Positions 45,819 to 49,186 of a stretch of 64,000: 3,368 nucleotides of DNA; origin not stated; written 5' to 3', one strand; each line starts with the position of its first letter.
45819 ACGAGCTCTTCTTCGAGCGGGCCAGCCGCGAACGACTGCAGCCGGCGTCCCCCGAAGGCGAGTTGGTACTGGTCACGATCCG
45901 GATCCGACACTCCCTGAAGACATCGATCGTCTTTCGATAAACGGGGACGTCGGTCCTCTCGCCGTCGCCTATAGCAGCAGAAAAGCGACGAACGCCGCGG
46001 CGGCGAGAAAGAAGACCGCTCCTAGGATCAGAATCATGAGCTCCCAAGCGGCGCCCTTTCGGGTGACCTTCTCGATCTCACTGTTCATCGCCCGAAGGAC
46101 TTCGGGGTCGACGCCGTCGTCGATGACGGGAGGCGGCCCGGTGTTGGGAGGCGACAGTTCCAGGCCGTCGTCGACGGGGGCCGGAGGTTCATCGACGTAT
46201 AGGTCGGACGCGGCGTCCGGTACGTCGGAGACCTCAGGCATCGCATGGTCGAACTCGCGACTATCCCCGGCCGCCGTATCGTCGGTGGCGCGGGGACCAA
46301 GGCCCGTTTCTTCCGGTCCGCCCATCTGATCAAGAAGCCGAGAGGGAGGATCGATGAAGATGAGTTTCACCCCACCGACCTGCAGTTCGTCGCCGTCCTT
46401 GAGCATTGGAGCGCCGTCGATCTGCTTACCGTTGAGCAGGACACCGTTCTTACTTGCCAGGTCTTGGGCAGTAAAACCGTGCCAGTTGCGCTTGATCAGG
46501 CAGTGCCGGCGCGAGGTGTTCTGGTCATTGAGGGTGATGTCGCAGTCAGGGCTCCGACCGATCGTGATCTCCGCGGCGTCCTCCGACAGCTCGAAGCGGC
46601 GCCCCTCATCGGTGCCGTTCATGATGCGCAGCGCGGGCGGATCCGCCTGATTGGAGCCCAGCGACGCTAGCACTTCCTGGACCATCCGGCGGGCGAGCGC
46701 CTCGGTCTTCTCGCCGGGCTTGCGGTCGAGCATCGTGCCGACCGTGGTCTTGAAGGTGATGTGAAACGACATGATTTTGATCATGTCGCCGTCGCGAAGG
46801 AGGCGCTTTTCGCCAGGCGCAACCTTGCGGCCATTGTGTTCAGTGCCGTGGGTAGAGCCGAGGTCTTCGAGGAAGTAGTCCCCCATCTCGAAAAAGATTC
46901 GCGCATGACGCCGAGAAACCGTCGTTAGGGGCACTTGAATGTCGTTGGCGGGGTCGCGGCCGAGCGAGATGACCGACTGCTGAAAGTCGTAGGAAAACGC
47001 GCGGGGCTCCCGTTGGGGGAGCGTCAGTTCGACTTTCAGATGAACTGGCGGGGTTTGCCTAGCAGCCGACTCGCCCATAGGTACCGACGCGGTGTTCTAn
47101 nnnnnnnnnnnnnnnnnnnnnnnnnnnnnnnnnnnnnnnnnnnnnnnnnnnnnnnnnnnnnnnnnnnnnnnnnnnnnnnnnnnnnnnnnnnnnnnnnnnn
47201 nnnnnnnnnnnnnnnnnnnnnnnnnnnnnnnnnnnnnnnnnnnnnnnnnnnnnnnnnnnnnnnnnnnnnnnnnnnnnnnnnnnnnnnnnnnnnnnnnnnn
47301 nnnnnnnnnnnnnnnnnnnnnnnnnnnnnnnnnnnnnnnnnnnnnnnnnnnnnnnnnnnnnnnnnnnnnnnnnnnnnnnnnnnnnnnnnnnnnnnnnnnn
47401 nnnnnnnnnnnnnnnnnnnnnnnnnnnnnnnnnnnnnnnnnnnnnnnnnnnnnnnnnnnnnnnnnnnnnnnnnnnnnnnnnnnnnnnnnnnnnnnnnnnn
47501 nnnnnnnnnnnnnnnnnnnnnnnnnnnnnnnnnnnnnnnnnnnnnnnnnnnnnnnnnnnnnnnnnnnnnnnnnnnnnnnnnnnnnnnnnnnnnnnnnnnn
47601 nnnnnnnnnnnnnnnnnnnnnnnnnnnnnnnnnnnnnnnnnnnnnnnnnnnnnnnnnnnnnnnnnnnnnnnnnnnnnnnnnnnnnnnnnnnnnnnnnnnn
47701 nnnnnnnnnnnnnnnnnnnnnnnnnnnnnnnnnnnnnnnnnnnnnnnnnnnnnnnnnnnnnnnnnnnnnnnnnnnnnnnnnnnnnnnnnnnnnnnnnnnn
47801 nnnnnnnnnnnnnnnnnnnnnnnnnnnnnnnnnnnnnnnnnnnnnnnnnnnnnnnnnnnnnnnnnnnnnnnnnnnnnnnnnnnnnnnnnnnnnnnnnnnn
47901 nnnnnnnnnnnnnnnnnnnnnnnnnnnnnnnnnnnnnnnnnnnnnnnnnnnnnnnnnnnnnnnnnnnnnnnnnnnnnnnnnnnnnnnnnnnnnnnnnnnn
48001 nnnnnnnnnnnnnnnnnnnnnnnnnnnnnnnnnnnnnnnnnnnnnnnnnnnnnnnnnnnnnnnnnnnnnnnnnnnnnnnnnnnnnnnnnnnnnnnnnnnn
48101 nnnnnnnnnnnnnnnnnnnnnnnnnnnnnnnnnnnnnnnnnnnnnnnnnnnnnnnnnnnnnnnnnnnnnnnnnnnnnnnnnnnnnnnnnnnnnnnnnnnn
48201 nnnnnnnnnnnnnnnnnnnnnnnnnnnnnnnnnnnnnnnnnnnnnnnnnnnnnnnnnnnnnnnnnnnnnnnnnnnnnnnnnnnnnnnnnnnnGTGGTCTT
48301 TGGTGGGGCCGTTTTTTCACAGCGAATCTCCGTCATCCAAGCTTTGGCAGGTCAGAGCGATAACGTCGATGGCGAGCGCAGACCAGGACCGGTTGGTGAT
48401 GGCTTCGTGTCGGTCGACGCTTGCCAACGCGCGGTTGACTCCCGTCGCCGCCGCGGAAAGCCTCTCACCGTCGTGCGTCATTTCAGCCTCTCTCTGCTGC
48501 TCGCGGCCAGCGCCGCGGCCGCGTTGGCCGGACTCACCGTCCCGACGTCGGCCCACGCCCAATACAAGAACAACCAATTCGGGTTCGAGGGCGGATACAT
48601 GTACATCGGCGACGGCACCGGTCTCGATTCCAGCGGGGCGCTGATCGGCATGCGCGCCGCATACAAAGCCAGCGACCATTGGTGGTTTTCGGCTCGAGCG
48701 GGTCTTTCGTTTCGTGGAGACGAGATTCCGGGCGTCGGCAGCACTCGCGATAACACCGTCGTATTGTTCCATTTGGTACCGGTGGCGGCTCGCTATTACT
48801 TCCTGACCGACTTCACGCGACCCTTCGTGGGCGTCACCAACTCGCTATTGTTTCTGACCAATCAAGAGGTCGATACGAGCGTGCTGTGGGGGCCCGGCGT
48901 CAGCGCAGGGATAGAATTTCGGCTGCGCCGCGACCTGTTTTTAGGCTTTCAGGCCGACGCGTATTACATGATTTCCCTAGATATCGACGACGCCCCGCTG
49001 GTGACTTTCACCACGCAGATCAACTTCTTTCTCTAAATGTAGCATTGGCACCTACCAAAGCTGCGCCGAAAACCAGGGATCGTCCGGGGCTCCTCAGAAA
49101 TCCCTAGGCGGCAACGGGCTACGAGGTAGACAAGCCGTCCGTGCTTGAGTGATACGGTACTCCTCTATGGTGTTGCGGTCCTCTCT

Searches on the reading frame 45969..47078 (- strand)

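Call 69: search_protein_families(library=pfam, proteins=[window:45969-47078:-], max_evalue=0.00001)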
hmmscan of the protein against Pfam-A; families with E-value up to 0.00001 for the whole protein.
window:45969-47078:- (369 aa): 2 families
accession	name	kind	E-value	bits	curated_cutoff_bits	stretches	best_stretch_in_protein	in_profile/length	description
PF00498.31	FHA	-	1.7e-39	134.5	20.7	2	38-102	2-66/67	FHA domain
PF16697.10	Yop-YscD_cpl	-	3.5e-28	98.2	33.2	2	151-242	1-91/94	Inner membrane component of T3SS, cytoplasmic domain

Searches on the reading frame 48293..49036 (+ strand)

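Call 69: search_protein_families(library=pfam, proteins=[window:48293-49036:+], max_evalue=0.00001)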
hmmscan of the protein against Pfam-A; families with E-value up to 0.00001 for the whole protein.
window:48293-49036:+ (247 aa): 1 family
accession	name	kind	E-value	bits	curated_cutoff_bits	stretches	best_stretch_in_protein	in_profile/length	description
PF13505.12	OMP_b-brl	-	1.6e-08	35.4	28.7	1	75-226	3-155/175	Outer membrane protein beta-barrel domain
